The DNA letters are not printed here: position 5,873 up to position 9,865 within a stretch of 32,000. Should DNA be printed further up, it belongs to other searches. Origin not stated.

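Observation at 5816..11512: Orphan 1,898-aa single-pass, strongly acidic giant protein transcribed as its own unit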

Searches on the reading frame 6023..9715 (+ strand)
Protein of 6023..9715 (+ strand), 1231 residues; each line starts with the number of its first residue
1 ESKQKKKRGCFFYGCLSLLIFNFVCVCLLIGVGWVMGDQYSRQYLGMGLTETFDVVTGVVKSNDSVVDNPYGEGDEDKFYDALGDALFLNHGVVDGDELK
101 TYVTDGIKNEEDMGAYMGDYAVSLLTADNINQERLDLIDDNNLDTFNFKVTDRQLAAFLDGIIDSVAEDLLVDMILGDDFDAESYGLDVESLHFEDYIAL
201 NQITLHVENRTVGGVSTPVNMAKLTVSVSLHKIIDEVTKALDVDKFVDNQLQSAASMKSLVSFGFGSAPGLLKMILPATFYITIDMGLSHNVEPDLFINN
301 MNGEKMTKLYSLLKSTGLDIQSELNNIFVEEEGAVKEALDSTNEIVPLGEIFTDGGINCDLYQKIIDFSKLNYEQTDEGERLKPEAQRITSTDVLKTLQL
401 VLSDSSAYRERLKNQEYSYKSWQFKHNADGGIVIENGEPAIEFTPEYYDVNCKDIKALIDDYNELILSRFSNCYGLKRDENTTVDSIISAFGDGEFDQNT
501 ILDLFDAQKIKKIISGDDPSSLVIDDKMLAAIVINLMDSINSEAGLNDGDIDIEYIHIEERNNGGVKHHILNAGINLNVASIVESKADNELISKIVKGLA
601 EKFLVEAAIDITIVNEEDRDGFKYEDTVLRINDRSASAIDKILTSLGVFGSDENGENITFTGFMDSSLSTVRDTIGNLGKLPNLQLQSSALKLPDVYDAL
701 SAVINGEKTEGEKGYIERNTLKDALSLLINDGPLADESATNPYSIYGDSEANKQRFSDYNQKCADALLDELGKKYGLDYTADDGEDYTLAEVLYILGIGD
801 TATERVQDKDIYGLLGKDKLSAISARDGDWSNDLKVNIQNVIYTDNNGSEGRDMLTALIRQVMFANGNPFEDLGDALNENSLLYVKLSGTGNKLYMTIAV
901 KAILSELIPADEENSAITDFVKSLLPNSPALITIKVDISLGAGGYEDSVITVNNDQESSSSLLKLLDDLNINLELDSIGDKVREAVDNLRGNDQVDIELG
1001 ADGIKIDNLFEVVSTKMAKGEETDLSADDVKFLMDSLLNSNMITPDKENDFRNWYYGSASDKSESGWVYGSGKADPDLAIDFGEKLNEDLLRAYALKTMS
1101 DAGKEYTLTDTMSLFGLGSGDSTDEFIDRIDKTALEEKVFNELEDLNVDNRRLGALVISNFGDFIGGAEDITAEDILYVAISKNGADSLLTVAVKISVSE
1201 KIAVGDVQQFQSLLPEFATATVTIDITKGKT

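Call 28: search_protein_representatives(alignment_id=A2)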
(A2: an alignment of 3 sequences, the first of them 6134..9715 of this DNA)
Query: 3 sequences, 1193 profile positions. Proteins with E-value up to 0.001 (for the whole library): 79; up to 1e-10: 67; up to 1e-30: 26. The best 79 are listed.
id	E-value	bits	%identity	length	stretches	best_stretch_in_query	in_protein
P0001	0.0e+00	2411.8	-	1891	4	1-1193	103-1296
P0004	5.1e-268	908.8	-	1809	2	1-1187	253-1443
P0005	1.7e-241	821.0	-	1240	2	1-1001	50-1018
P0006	1.4e-196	672.2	-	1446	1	1-1005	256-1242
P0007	1.7e-149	516.3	-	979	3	1-369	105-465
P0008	3.0e-113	396.2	-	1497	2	1-1002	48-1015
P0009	8.9e-102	358.2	-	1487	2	7-983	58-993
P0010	1.1e-92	328.1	-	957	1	10-923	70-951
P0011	3.2e-49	184.1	-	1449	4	3-695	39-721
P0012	4.9e-43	163.6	-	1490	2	8-994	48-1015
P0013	1.3e-41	159.0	-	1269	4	1-198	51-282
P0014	3.4e-41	157.5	-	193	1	1-127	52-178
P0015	4.6e-40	153.8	-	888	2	234-704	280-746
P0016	1.3e-38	149.0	-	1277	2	1-700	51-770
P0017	5.0e-38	147.1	-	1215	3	1-693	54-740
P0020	3.9e-37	144.1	-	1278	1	1-710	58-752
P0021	4.3e-37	144.0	-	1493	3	2-692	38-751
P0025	9.8e-34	132.8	-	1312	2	1-668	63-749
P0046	7.3e-22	93.5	-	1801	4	38-317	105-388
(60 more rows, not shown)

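Call 32: search_protein_families(library=pfam, alignment_id=A4, max_evalue=0.001)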
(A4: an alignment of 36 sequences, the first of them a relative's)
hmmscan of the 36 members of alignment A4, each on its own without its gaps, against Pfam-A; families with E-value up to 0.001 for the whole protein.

A. member 1, P0004 (1809 aa): 0 families

B. families by the number of members that match (of 36 scanned): 0 families

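Call 52: predict_structure(alignment_id=A5)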
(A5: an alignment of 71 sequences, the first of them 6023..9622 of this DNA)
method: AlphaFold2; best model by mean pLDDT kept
length: 1200 residues; sequences in the alignment: 71
mean_pLDDT: 79.8   pTM: 0.61
mean pLDDT of the five models: 79.8, 79.6, 79.2, 78.6, 76.1
residues with pLDDT >= 90: 431; 70-90: 546; 50-70: 88; < 50: 135
segments of 3 or more residues with pLDDT < 50: 7-10, 1043-1154, 1162-1168, 1182-1184, 1198-1200
pLDDT, mean of each block of 10 residues (from residue 1): 48 65 73 75 78 78 83 93 93 90 84 82 89 88 89 93 78 70 77 81 92 89 89 82 77 62 67 78 89 85 82 79 81 81 80 90 86 89 89 89 75 76 85 83 67 79 92 91 88 78 92 83 92 88 85 91 94 90 83 83 89 89 93 86 86 87 90 88 91 93 90 93 91 91 92 93 94 93 92 91 86 90 89 92 75 89 89 89 95 95 92 90 92 96 89 95 94 90 92 90 94 85 82 86 46 40 31 30 31 32 34 34 33 39 39 49 48 59 50 55
secondary structure, 60 per line:
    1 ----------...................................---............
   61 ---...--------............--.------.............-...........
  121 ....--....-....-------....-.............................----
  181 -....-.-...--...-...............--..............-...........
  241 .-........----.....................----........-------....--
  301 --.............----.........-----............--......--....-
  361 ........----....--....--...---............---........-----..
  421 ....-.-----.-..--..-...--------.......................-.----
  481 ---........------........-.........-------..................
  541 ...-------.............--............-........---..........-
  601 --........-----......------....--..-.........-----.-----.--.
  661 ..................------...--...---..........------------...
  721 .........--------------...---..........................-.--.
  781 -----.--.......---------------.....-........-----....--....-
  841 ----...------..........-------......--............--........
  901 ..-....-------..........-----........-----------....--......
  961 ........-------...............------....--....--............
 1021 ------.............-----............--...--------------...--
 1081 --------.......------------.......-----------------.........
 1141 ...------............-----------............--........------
elements in order (helices of 4 or more, strands of 3 or more residues): H11-45 H49-60 H75-86 H96-108 H110-124 H132-135 H143-146 E148-151 H152-176 H182-185 E198-212 E215-228 H230-240 H243-250 H255-275 E280-287 E295-298 H303-315 H320-328 H334-345 H348-351 E356-359 H361-368 E373-376 E379-382 H391-402 H406-413 E422-424 E441-443 H452-474 H484-491 H498-504 H507-515 E523-525 H526-543 E551-563 E566-577 H579-586 H590-599 E603-610 H616-621 E628-631 H637-645 H660-678 E685-687 E690-692 H696-705 H718-729 H750-775 H789-795 H811-814 H817-824 H830-833 E836-839 H854-863 H871-876 E882-890 E893-902 H904-907 H915-924 E930-937 E949-952 H956-968 H976-990 E997-1000 E1003-1006 H1009-1020 H1027-1039 H1045-1056 H1089-1095 H1108-1114 H1132-1143 H1150-1161 E1176-1184 E1187-1194

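Call 54: fold_search(model_id=the predicted structure, library=pdb)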
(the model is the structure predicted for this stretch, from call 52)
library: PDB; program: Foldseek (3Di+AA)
matches with E <= 10: 144; with E <= 0.001: 0
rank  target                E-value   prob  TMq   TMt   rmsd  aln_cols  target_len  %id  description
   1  6n2g_C                5.8e-01  0.07  0.05  0.14  19.0       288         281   12  Crystal structure of Caenorhabditis elegans NAP1 (released 2019-01-30)
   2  9mli_A                7.8e-01  0.01  0.06  0.04  48.6      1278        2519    9  Xenorhabdus nematophilus XptA2 RBD C Chimera (released 2025-03-05)
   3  7lbm_Z                1.2e+00  0.03  0.04  0.09  29.3       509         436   10  Structure of the human Mediator-bound transcription pre-initiation complex (released 2021-03-24)
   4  6rw8_A                1.6e+00  0.01  0.06  0.04  46.8       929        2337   10  Cryo-EM structure of Xenorhabdus nematophila XptA1 (released 2019-10-23)
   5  8t7p                  1.7e+00  0.01  0.06  0.07  37.0       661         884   10  X-ray crystal structure of PfA-M1(M462S) (released 2024-06-26)
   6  1usv_H                1.8e+00  0.16  0.05  0.28   9.1       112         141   12  The Structure of the complex between Aha1 and HSP90 (released 2004-01-29)
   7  6nmi_D                1.8e+00  0.03  0.05  0.10  27.9       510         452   11  Cryo-EM structure of the human TFIIH core complex (released 2019-03-13)
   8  1usv_B                1.9e+00  0.15  0.05  0.29   8.9       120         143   13  The Structure of the complex between Aha1 and HSP90 (released 2004-01-29)
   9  1usv_F                1.9e+00  0.12  0.05  0.22   9.2       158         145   11  The Structure of the complex between Aha1 and HSP90 (released 2004-01-29)
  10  6s8q_B                1.9e+00  0.03  0.05  0.04  26.1       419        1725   10  Human Brr2 Helicase Region in complex with C-tail deleted Jab1 (released 2020-01-22)
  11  8e4g_u                2.0e+00  0.06  0.06  0.13  18.6       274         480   13  Remodeling of the bacteriophage T7 during initial infection (released 2023-09-27)
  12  9dei_L                2.1e+00  0.06  0.03  0.17  14.8       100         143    7  Trypanosoma brucei mitochondrial RNA-editing catalytic complex 1, U-deletion (RECC1) (released 2026-01-21)
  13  4r4g                  2.2e+00  0.06  0.06  0.12  11.9       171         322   12  Crystal structure of a putative lipoprotein (ycdA) from Bacillus subtilis subsp. subtilis str. 168 at 2.62 A resolution (released 2014-09-17)
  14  2ab5_A                2.3e+00  0.04  0.05  0.14  18.9       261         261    9  bI3 LAGLIDADG Maturase (released 2005-08-30)
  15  5urm_A                2.6e+00  0.02  0.06  0.04  26.2       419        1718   10  Crystal structure of human BRR2 in complex with T-1206548 (released 2017-07-19)
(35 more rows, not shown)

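Call 71: find_encoding_contigs(protein=P0016, flank=8000, max_places=3)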
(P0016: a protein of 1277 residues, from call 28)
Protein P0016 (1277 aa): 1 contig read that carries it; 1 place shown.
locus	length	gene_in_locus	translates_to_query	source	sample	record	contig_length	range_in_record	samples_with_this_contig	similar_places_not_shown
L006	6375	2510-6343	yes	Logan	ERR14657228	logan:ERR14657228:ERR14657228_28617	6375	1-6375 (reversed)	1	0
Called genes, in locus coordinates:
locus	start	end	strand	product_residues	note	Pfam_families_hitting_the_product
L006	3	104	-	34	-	?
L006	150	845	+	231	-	PF00571:CBS (weak)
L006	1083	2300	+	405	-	PF00999:Na_H_Exchanger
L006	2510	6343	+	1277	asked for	-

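Call 73: find_encoding_contigs(protein=P0008, flank=8000, max_places=2)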
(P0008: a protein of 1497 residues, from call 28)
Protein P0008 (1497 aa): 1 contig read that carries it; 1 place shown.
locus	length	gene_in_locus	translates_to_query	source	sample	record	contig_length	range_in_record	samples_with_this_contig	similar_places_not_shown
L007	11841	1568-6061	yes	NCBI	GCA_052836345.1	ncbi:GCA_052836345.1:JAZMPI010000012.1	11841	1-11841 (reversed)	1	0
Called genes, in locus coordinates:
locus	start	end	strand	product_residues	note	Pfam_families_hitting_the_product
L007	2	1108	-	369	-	?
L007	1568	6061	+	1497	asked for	-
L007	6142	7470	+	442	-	PF02040:ArsB, PF03600:CitMHS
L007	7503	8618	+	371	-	PF13679:Methyltransf_32, PF13847:Methyltransf_31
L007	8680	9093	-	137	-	-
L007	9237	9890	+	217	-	PF08876:DUF1836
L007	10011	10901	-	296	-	-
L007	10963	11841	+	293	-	?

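Call 74: find_encoding_contigs(protein=P0011, flank=8000, max_places=2)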
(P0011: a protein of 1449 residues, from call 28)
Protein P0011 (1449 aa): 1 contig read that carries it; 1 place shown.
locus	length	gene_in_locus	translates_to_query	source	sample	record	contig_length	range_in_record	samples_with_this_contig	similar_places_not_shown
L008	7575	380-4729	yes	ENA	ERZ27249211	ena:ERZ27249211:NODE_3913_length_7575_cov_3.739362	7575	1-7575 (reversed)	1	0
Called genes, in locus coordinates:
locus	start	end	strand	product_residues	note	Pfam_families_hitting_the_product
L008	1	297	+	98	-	?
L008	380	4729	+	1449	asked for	-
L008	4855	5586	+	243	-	PF02540:NAD_synthase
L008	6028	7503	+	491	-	PF28494:GlyRS_ins_1 (faint), PF00587:tRNA-synt_2b, PF03129:HGTP_anticodon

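Call 75: find_encoding_contigs(protein=P0025, flank=8000, max_places=2)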
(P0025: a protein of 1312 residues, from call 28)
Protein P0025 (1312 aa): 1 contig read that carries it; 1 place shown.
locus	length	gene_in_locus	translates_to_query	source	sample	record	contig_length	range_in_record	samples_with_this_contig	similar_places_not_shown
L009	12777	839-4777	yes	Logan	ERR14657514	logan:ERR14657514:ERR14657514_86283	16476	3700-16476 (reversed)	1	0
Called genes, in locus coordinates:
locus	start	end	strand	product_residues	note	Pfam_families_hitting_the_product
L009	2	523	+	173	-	?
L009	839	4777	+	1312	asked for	-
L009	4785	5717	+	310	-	PF01156:IU_nuc_hydro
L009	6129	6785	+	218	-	PF09479:Flg_new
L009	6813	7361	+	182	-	-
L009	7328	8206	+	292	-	PF13416:SBP_bac_8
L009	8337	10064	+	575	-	PF00528:BPD_transp_1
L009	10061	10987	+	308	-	PF00528:BPD_transp_1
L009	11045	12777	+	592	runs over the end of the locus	PF00128:Alpha-amylase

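Call 79: search_protein_families(library=phrogs, proteins=[P0016], max_evalue=0.01)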
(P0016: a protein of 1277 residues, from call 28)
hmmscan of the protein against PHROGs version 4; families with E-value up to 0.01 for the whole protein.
P0016 (1277 aa): 0 families

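Call 80: search_protein_families(library=padloc, proteins=[P0016], max_evalue=0.01)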
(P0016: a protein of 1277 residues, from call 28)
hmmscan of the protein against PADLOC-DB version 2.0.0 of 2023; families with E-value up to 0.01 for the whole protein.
P0016 (1277 aa): 0 families

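Call 93: find_encoding_contigs(protein=P0046, flank=7000, max_places=1)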
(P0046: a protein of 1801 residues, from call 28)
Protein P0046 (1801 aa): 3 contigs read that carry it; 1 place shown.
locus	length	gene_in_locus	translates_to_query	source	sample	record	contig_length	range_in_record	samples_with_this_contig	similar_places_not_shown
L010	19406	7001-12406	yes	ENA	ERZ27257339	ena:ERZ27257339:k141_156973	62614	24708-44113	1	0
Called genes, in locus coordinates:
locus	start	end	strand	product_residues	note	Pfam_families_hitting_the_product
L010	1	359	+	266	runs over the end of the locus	PF25160:LdpA_Fe-S-bd (weak), PF12837:Fer4_6 (faint), PF12838:Fer4_7 (weak), PF00037:Fer4 (weak), PF04324:Fer2_BFD, PF17806:SO_alpha_A3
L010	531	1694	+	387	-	PF00890:FAD_binding_2, PF01266:DAO, PF07992:Pyr_redox_2 (faint), PF13738:Pyr_redox_3 (faint), PF13450:NAD_binding_8 (weak)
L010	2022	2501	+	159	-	-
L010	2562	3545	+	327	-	PF13365:Trypsin_2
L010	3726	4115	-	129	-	-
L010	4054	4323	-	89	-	-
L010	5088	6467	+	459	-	PF01212:Beta_elim_lyase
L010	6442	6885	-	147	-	-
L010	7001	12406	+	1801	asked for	-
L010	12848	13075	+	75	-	PF01381:HTH_3, PF13443:HTH_26 (weak)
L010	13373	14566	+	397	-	PF00493:MCM (weak), PF20030:bpMoxR, PF00004:AAA (weak), PF07726:AAA_3, PF07728:AAA_5, PF17863:AAA_lid_2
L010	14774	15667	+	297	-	PF01882:DUF58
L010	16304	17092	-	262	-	PF01734:Patatin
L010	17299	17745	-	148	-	PF01281:Ribosomal_L9_N, PF03948:Ribosomal_L9_C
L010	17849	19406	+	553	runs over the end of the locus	PF01268:FTHFS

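Call 94: find_encoding_contigs(protein=P0021, flank=7000, max_places=1)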
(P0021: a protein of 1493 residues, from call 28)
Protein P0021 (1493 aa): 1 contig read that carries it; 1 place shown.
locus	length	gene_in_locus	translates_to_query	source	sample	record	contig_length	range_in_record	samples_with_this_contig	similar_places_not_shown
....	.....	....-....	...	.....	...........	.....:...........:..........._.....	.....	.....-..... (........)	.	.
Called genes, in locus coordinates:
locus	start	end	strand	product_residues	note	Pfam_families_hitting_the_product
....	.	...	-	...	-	?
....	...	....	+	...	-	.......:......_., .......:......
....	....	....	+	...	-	-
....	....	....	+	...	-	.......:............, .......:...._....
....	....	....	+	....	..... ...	-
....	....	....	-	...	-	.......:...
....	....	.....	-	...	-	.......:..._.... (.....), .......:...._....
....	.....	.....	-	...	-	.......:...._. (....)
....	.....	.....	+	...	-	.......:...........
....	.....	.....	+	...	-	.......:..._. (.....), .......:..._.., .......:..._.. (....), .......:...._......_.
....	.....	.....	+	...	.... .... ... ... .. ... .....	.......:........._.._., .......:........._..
